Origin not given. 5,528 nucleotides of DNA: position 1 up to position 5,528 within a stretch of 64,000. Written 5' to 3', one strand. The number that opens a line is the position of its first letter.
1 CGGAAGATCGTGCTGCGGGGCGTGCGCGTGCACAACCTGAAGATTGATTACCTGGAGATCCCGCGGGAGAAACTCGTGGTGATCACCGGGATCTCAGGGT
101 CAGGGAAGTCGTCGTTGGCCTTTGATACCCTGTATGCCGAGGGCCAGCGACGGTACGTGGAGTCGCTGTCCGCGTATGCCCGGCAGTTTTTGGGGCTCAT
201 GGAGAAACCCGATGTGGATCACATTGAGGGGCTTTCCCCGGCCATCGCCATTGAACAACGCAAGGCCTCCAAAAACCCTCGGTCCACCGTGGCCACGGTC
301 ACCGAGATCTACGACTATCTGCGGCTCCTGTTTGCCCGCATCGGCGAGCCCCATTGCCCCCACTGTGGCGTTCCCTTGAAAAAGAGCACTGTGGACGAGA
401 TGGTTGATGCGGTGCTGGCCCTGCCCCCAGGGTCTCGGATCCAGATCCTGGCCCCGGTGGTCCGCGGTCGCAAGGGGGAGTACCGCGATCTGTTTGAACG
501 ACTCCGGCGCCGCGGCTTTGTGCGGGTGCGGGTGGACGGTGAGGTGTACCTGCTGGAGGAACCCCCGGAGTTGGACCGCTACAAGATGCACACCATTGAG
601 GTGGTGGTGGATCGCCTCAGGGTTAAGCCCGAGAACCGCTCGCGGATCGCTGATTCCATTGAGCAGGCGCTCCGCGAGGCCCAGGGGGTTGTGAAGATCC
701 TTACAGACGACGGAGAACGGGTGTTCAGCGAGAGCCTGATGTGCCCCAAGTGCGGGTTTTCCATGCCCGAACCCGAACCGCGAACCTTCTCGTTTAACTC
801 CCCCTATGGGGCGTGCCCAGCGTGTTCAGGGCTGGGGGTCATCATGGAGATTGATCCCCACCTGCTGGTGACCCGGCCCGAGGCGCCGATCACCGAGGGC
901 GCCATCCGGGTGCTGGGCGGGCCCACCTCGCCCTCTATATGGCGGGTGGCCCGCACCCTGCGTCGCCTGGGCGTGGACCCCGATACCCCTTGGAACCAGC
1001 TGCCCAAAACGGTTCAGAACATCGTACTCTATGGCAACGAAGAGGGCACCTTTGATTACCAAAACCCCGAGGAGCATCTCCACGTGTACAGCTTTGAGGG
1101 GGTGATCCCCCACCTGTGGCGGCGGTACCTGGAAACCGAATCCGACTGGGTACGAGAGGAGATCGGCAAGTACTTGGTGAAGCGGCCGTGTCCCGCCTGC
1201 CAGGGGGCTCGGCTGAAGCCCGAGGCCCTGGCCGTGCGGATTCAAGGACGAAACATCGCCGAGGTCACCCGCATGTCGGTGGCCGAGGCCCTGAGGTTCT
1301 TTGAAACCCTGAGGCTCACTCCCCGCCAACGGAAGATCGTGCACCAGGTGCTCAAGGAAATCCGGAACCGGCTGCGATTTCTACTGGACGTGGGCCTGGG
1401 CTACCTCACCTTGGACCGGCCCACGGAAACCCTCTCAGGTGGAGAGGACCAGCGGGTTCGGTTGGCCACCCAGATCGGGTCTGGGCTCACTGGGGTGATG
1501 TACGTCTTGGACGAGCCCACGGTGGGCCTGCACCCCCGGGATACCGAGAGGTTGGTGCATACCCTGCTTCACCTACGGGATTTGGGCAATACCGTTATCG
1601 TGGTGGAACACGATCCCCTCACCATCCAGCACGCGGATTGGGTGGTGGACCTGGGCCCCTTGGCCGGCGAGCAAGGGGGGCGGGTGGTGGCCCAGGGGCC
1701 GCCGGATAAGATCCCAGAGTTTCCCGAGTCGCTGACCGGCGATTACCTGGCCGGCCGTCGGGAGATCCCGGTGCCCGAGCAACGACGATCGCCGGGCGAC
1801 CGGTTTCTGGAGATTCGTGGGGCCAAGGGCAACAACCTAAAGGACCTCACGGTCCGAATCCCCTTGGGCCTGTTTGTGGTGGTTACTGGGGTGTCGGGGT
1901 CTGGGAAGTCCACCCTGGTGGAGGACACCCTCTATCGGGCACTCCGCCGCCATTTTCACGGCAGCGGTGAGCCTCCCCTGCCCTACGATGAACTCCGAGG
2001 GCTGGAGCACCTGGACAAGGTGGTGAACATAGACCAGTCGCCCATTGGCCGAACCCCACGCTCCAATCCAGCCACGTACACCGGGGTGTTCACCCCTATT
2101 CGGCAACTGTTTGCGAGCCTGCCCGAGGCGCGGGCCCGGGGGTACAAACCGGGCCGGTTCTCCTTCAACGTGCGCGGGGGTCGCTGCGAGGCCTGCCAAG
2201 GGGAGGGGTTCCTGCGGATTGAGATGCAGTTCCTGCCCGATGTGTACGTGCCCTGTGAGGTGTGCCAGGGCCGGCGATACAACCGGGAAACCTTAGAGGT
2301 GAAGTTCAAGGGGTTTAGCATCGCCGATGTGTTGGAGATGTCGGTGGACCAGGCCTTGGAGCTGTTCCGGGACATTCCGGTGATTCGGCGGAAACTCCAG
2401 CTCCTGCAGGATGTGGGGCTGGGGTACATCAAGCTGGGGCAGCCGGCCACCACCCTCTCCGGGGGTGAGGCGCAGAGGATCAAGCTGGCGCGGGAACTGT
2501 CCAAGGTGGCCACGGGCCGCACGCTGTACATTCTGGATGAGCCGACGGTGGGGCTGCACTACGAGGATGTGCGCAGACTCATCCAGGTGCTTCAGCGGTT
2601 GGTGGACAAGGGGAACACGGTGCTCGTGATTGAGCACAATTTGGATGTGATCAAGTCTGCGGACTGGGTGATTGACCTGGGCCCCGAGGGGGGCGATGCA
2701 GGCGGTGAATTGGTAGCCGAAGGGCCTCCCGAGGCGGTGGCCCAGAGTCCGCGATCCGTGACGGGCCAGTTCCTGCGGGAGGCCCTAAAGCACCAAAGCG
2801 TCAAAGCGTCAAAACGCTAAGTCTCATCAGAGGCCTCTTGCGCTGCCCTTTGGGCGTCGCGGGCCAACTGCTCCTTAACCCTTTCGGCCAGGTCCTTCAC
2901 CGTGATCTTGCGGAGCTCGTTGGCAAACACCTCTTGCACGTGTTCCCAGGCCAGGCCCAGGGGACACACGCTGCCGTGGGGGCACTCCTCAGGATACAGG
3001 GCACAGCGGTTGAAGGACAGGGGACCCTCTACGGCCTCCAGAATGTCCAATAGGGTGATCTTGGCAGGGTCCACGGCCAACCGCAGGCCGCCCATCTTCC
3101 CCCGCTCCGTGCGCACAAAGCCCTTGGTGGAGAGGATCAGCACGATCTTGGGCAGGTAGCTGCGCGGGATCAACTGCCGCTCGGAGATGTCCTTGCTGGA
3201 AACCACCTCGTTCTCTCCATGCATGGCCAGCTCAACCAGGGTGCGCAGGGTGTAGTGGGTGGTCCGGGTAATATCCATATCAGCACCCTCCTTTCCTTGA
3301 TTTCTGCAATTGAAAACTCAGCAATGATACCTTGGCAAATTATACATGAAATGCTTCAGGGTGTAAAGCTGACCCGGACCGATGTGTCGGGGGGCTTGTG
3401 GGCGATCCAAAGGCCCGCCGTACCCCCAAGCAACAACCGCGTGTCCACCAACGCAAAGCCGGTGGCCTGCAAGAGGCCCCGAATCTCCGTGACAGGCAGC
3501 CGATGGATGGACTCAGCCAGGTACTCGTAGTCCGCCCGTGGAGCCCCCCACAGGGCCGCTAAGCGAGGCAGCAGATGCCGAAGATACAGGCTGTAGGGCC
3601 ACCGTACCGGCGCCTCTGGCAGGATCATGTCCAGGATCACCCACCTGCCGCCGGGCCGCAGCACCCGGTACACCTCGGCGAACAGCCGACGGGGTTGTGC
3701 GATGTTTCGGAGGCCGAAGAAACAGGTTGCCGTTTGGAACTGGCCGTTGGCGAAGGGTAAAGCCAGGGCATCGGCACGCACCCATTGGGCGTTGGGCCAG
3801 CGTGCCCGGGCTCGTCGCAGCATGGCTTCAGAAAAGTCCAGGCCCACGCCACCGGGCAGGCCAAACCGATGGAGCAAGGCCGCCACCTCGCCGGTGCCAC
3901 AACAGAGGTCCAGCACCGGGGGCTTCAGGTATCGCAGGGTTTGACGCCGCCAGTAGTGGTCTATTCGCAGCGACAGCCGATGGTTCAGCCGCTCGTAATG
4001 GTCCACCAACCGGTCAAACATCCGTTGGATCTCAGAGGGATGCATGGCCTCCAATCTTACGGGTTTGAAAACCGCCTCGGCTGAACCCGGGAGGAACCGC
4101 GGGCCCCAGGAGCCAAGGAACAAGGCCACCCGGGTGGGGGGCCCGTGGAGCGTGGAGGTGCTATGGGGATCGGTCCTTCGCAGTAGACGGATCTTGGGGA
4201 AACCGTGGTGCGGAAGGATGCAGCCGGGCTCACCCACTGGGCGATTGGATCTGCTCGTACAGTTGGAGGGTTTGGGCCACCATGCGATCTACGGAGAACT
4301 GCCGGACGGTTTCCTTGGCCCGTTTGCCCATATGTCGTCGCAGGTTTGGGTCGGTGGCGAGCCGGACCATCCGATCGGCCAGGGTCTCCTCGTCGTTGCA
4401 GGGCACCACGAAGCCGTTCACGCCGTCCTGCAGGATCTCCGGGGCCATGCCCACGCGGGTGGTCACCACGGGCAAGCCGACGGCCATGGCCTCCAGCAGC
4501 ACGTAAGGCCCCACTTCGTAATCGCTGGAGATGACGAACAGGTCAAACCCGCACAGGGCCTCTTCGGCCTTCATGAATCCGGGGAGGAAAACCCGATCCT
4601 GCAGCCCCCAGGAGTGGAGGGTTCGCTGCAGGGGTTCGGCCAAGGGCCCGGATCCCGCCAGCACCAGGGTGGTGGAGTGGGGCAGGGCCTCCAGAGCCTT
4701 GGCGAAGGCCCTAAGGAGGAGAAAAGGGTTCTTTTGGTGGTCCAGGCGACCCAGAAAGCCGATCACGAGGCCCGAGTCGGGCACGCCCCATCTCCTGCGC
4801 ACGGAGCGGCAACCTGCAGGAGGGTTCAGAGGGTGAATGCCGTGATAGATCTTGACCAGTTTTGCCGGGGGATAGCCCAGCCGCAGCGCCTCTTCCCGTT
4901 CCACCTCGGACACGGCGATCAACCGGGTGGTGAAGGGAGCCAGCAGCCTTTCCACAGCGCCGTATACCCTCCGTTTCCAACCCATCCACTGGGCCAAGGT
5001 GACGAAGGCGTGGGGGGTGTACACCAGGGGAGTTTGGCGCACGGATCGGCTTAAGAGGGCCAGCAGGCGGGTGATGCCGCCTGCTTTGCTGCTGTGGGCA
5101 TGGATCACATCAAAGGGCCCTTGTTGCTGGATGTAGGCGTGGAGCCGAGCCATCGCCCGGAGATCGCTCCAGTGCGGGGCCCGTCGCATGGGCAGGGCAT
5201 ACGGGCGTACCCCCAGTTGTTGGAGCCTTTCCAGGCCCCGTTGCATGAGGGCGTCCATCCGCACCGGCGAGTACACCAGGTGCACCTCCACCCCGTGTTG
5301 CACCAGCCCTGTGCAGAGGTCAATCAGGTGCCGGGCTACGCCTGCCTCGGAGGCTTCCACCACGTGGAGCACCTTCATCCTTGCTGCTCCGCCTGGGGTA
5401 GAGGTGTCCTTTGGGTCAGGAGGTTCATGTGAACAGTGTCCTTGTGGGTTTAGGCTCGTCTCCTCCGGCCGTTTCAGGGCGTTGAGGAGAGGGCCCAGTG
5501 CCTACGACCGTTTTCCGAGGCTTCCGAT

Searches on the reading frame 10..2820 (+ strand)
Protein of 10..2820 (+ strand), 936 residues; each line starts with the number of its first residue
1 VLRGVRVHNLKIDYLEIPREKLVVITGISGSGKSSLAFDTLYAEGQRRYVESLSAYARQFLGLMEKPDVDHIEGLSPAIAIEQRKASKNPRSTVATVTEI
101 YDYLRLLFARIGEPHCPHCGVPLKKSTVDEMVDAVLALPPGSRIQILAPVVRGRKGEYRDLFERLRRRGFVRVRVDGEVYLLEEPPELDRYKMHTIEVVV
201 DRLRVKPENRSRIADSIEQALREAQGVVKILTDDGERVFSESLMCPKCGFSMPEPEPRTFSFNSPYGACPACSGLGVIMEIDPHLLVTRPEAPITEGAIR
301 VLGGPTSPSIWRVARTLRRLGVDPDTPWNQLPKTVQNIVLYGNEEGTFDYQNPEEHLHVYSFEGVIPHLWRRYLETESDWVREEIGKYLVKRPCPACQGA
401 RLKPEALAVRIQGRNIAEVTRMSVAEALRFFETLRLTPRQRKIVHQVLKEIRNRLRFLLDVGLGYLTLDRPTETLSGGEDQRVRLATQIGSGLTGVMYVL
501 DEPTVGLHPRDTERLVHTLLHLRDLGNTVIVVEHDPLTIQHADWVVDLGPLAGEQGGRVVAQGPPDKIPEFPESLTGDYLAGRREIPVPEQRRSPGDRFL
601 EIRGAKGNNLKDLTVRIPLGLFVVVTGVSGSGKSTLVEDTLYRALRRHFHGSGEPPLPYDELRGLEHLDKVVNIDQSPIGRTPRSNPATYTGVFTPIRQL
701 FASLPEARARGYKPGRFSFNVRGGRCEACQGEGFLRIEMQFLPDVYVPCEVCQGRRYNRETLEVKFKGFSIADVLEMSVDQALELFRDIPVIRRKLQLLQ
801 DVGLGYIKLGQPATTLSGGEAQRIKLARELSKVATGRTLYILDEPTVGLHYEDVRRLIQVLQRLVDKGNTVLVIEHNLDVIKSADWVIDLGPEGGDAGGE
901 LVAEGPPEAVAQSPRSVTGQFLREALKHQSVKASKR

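Call 51: search_protein_families(library=pfam, proteins=[window:10-2820:+], max_evalue=0.001)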
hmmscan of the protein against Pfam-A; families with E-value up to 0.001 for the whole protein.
window:10-2820:+ (936 aa): 15 families
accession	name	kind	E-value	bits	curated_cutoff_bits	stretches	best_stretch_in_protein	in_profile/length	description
PF17760.6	UvrA_inter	-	1.6e-41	141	23.3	1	127-233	2-108/109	UvrA interaction domain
PF17755.6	UvrA_DNA-bind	-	2.4e-24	86.2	23.2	1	282-386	1-109/110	UvrA DNA-binding domain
PF00005.33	ABC_tran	-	4.8e-19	69.8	25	1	799-846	89-136/137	ABC transporter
PF13304.12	AAA_21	-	3.4e-11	44.2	27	0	483-538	245-302/304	AAA domain, putative AbiEii toxin, Type IV TA system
PF13191.12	AAA_16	-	2.8e-10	41.4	32.6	1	615-652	19-59/167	AAA ATPase domain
PF02463.25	SMC_N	-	2.1e-08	34.3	40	0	815-888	136-209/220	RecF/RecN/SMC N terminal domain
PF20703.3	nSTAND1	-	2.8e-07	30.9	27.1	0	615-651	28-64/379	Novel STAND NTPase 1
PF13555.12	AAA_29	-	7.8e-07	29.2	27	0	622-637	24-39/61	P-loop containing region of AAA domain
PF14258.12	DUF4350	-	1e-05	26.4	30.4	0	828-909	28-103/181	Domain of unknown function (DUF4350)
PF20720.3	nSTAND3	-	1.4e-05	25.3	27.2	0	19-42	16-39/155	Novel STAND NTPase 3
PF13401.12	AAA_22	-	5.1e-05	24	27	0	622-644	7-29/130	AAA domain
PF03193.22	RsgA_GTPase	-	0.00034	20.9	30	0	594-639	81-125/174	RsgA GTPase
PF13481.12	AAA_25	-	0.00035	20.7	27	0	17-41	30-54/195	AAA domain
PF13671.12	AAA_33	-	0.00044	21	27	0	623-639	2-18/143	AAA domain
PF13238.12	AAA_18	-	0.00054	20.9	29.4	0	623-638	1-16/128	AAA domain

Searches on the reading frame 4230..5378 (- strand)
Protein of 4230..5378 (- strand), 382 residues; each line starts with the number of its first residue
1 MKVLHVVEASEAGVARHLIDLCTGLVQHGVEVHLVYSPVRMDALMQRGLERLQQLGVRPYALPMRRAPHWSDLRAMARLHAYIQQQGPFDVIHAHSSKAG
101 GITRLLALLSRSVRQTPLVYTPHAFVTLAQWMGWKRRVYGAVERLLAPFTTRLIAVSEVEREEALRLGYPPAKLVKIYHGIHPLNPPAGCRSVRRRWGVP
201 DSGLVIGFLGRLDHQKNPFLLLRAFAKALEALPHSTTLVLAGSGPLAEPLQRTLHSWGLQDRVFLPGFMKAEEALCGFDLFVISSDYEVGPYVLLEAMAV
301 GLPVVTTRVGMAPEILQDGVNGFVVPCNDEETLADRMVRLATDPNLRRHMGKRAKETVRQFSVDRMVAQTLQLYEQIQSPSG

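Call 93: search_protein_families(library=pfam, proteins=[window:4230-5378:-], max_evalue=0.0001)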
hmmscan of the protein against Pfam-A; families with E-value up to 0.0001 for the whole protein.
window:4230-5378:- (382 aa): 6 families
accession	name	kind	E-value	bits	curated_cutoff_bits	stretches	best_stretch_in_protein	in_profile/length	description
PF00534.26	Glycos_transf_1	-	3.1e-38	131.4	26.4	1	194-356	6-171/172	Glycosyl transferases group 1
PF13692.12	Glyco_trans_1_4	-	1.2e-33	116.8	27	1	205-343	3-142/142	Glycosyl transferases group 1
PF13439.12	Glyco_transf_4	-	3.1e-26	92.8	28.5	1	13-182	3-167/170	Glycosyltransferase Family 4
PF13579.12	Glyco_trans_4_4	-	3.7e-25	89.6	29.7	1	13-176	2-154/158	Glycosyl transferase 4-like domain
PF13524.12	Glyco_trans_1_2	-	2.6e-06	27.9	25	1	294-370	67-142/144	Glycosyl transferase-like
PF13477.12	Glyco_trans_4_2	-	6.2e-05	23.6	23.4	0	15-147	10-130/139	Glycosyl transferase 4-like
